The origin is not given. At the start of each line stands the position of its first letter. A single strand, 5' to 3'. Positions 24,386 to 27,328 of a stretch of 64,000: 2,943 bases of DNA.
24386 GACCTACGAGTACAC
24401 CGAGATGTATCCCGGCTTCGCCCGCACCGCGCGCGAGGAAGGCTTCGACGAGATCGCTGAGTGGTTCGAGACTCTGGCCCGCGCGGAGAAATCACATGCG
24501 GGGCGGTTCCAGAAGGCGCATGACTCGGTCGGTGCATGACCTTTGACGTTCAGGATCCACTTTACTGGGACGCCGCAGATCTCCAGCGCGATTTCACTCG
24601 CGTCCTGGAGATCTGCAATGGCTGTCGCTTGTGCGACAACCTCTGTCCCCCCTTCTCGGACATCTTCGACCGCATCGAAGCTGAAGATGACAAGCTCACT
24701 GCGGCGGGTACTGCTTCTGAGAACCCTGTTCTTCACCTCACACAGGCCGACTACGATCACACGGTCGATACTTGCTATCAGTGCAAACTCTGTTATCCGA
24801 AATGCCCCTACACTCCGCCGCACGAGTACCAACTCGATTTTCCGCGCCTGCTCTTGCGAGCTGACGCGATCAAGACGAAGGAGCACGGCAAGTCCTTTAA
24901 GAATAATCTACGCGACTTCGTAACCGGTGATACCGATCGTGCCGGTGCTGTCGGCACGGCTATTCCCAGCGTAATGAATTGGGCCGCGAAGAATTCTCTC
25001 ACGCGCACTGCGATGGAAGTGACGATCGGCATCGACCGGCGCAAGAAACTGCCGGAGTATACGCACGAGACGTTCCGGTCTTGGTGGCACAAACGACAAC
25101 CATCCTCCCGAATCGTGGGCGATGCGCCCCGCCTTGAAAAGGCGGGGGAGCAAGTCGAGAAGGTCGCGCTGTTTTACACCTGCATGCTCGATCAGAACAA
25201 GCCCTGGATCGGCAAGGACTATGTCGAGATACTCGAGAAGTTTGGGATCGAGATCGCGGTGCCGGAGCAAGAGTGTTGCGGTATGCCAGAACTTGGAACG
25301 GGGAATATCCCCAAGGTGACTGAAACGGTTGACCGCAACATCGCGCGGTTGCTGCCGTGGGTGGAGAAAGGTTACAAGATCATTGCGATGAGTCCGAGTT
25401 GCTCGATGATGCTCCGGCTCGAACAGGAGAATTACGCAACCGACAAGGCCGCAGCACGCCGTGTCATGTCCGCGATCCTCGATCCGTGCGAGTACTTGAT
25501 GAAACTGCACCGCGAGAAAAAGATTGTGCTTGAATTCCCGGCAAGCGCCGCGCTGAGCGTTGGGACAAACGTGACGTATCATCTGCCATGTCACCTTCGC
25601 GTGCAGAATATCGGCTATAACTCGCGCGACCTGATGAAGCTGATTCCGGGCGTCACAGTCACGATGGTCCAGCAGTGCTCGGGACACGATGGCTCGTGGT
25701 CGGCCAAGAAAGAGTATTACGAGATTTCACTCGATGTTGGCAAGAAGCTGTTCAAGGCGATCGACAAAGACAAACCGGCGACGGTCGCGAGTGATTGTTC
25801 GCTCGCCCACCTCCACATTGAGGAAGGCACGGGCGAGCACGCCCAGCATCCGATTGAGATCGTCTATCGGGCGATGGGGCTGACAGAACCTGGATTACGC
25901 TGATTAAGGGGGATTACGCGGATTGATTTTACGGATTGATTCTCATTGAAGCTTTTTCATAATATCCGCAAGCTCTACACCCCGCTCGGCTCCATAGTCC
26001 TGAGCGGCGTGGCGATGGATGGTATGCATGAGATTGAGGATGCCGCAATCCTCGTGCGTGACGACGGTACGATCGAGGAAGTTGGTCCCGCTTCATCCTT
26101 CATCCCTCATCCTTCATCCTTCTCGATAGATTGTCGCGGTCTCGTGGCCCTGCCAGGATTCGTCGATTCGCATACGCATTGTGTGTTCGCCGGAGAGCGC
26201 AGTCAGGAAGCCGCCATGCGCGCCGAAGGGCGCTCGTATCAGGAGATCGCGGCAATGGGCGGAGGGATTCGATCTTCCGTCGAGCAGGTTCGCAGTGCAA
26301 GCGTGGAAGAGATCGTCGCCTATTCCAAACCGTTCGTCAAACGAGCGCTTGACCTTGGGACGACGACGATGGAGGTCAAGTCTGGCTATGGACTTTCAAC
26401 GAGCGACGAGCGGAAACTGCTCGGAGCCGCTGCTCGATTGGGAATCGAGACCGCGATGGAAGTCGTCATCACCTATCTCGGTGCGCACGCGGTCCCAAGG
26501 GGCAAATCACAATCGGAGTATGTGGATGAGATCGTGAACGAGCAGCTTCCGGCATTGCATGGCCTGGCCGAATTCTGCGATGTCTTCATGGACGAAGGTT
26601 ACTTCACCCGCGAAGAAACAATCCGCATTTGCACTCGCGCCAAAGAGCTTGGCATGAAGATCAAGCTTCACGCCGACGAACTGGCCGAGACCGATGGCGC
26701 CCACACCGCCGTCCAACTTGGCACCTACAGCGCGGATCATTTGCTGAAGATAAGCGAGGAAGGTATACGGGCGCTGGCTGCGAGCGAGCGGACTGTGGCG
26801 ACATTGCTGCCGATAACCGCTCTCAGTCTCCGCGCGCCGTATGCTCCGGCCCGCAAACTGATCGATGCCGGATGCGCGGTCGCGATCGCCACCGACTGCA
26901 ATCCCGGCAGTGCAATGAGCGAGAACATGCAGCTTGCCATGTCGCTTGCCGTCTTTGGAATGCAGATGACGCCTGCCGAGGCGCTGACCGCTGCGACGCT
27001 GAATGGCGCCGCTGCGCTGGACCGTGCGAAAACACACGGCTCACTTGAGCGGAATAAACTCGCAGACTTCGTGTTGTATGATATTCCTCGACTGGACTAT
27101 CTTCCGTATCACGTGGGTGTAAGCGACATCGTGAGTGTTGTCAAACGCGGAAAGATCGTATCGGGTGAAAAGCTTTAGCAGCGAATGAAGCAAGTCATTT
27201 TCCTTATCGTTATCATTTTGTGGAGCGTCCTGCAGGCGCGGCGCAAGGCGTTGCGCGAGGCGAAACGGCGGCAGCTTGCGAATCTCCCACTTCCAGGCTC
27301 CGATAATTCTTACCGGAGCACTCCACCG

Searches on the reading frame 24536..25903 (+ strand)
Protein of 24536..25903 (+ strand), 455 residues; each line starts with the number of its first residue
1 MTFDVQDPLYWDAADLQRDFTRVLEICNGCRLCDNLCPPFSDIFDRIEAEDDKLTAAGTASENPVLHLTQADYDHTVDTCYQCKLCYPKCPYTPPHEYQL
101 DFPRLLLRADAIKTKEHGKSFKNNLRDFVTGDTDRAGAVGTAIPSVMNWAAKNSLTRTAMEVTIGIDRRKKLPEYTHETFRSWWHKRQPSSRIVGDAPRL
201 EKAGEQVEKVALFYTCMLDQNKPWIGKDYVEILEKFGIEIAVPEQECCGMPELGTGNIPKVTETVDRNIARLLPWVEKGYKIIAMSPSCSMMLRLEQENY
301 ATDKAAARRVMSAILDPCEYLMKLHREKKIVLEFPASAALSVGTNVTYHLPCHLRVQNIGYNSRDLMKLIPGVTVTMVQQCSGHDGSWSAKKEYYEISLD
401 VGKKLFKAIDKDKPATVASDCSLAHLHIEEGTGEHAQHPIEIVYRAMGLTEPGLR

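Call 60: search_protein_families(library=pfam, proteins=[window:24536-25903:+], max_evalue=0.01)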
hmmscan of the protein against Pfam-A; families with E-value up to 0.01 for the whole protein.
window:24536-25903:+ (455 aa): 8 families
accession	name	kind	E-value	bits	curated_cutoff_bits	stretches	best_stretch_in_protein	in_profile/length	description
PF02754.22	CCG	-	3.4e-19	69.2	20.6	2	210-294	1-85/85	Cysteine-rich domain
PF13183.11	Fer4_8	-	2.9e-06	28.2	27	1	24-92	2-66/68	4Fe-4S dicluster domain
PF13534.11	Fer4_17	-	3.4e-06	27.9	22.2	1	27-92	2-58/61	4Fe-4S dicluster domain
PF12838.12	Fer4_7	-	0.00011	23.1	27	1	27-92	2-50/52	4Fe-4S dicluster domain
PF13237.11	Fer4_10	-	0.00026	21.3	25.5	0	24-91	6-53/53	4Fe-4S dicluster domain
PF14697.11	Fer4_21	-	0.00054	20.5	35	0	21-38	35-52/59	4Fe-4S dicluster domain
PF13187.11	Fer4_9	-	0.00064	20.1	27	1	27-92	2-49/52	4Fe-4S dicluster domain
PF12797.12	Fer4_2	-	0.0033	17.8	24.5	0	23-38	6-21/22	4Fe-4S binding domain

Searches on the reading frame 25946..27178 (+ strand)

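Call 60: search_protein_families(library=pfam, proteins=[window:25946-27178:+], max_evalue=0.01)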
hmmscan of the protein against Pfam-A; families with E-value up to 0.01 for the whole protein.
window:25946-27178:+ (410 aa): 2 families
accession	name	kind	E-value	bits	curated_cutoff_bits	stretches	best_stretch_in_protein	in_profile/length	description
PF01979.26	Amidohydro_1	-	2.9e-21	76.5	25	1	68-405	2-345/345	Amidohydrolase family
PF07969.17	Amidohydro_3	-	1.2e-17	65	29.7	2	217-405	256-471/472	Amidohydrolase family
